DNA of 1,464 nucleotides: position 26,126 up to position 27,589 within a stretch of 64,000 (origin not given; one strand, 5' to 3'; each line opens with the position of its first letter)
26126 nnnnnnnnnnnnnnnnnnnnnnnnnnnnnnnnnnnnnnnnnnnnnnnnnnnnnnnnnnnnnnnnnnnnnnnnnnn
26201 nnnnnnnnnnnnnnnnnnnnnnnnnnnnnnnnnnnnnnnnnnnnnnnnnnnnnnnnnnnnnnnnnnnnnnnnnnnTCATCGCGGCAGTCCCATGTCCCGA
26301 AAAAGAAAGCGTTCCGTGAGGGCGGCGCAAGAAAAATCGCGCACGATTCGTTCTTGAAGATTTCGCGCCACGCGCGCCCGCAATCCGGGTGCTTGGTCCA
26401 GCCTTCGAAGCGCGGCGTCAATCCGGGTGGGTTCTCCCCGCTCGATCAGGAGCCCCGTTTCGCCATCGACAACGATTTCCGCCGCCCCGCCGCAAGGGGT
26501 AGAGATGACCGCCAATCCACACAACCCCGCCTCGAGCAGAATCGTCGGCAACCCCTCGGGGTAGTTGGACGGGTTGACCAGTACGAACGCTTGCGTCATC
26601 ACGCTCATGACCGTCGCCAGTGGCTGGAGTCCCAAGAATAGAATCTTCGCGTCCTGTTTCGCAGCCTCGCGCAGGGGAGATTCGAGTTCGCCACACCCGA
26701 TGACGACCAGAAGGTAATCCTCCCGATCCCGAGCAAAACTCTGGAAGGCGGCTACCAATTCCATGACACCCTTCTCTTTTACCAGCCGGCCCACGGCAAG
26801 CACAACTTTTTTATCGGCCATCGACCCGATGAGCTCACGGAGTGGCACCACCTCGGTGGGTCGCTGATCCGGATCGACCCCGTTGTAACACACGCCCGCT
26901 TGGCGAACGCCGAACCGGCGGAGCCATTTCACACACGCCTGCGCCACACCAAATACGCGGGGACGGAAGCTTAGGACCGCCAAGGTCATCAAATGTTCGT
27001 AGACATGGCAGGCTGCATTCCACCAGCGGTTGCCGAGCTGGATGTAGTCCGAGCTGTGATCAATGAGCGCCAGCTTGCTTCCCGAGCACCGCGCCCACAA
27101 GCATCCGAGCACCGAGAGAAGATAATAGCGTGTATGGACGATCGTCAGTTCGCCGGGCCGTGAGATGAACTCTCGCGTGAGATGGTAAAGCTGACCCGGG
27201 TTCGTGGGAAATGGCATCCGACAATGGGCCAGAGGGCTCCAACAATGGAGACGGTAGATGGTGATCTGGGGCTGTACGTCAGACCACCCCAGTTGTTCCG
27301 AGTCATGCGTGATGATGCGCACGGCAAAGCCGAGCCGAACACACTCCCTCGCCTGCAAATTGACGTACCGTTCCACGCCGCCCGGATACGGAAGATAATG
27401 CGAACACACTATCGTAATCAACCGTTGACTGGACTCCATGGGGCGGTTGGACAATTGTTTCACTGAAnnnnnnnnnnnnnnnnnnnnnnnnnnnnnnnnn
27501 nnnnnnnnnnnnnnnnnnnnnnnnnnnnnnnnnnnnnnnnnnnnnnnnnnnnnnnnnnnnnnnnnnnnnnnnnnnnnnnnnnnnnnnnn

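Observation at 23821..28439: Four-gene coupled operon pairing a membrane-anchored GT2 with an ArnT/PMT-like GT-C transferase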

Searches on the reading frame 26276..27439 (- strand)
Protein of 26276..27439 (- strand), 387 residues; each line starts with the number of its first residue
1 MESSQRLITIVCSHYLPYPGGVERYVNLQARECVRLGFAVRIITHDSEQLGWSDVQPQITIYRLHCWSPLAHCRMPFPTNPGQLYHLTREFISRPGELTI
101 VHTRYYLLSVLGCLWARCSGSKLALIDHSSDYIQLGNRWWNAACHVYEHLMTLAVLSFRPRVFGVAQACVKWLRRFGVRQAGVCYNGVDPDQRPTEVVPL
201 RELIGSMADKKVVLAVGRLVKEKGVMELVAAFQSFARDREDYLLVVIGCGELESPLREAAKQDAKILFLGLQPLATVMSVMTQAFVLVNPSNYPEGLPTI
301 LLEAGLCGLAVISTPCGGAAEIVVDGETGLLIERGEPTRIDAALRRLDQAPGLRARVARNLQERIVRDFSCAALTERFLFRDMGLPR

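Call 4: search_protein_families(library=pfam, proteins=[window:26276-27439:-], max_evalue=0.01)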
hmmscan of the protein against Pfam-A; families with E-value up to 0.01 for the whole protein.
window:26276-27439:- (387 aa): 5 families
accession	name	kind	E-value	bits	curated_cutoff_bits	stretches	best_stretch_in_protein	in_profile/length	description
PF00534.26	Glycos_transf_1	-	1.1e-29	103.6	26.4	1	208-362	13-170/172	Glycosyl transferases group 1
PF13692.12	Glyco_trans_1_4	-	5.5e-25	88.7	27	1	211-347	2-139/142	Glycosyl transferases group 1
PF13439.12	Glyco_transf_4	-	3.8e-14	53.5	28.5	1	19-192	1-170/170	Glycosyltransferase Family 4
PF13579.12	Glyco_trans_4_4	-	1.4e-07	32.5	29.7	1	20-184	1-153/158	Glycosyl transferase 4-like domain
PF13524.12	Glyco_trans_1_2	-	1.9e-05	25.1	25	1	276-378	39-142/144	Glycosyl transferase-like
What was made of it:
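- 26276..27439 (-): GT4 (GT-B) glycosyltransferase, 387 aa, no TM segment. Proposed to add a second sugar to the lipid-linked sugar on the cytoplasmic face. An alternative GTG start lies at 27463. PF00534 at 1.1e-29 and PF13439 at 3.8e-14 (call 4).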

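Call 9: search_protein_families(library=ncbifam, proteins=[window:26276-27439:-], max_evalue=1)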
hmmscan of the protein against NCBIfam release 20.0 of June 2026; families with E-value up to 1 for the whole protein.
window:26276-27439:- (387 aa): 37 families (the best 25 are shown)
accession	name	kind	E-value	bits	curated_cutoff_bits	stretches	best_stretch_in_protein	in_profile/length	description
NF047684.1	TeichurnBiosyTuaC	equivalog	1.6e-21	76.7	550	1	200-372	209-376/391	teichuronic acid biosynthesis protein TuaC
TIGR03088.1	stp2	hypoth_equivalog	2.8e-21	76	409.05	1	163-378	141-366/374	TIGR03088 family PEP-CTERM/XrtA system glycosyltransferase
NF011726.0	PRK15179.1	equivalog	3e-17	62.2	733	1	145-373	449-682/694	Vi polysaccharide biosynthesis protein TviE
NF041876.1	EPS_EpsE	equivalog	3.9e-16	59.3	400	1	210-372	214-383/389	exopolysaccharide biosynthesis GT4 family glycosyltransferase EpsE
TIGR02149.1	glgA_Coryne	subfamily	1.3e-15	57.4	302.4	1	183-377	173-382/391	glycogen synthase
NF050056.1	ProtGlycPglH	equivalog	3.6e-14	52.6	600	1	209-379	178-347/354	GalNAc-alpha-(1->4)-GalNAc-alpha-(1->3)-diNAcBac-PP-undecaprenol alpha-1,4-N-acetyl-D-galactosaminyltransferase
TIGR03999.1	thiol_BshA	equivalog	9.5e-14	51.1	273.7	1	181-377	169-365/375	N-acetyl-alpha-D-glucosaminyl L-malate synthase BshA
TIGR03449.1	mycothiol_MshA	equivalog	1e-13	51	462.5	1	187-373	196-391/406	D-inositol-3-phosphate glycosyltransferase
NF038229.1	Glyco4_Geo_Pelo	equivalog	1.1e-12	47.6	400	1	194-372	145-323/338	GPMC system family 4 glycosyltransferase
NF012034.0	PRK15490.1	equivalog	2.1e-12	46.3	813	1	147-349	331-537/578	Vi polysaccharide biosynthesis glycosyltransferase TviE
NF012028.0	PRK15484.1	subfamily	3.8e-12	46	618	1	200-378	183-371/380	lipopolysaccharide N-acetylglucosaminyltransferase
NF053787.1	GlcN_PG_synth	equivalog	3.3e-11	42.6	480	1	161-360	146-337/361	N-acetylglucosaminyl phosphatidylglycerol synthase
TIGR04157.1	glyco_rSAM_CFB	subfamily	4.1e-11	42.5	400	1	204-333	221-349/406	TIGR04157 family glycosyltransferase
NF038298.1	EPS_HpsO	equivalog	4.3e-11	42.2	575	1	193-378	184-380/388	hormogonium polysaccharide biosynthesis glycosyltransferase HpsO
TIGR02472.1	sucr_P_syn_N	equivalog_domain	4.3e-10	39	576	1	285-379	342-435/439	sucrose-phosphate synthase, putative, glycosyltransferase domain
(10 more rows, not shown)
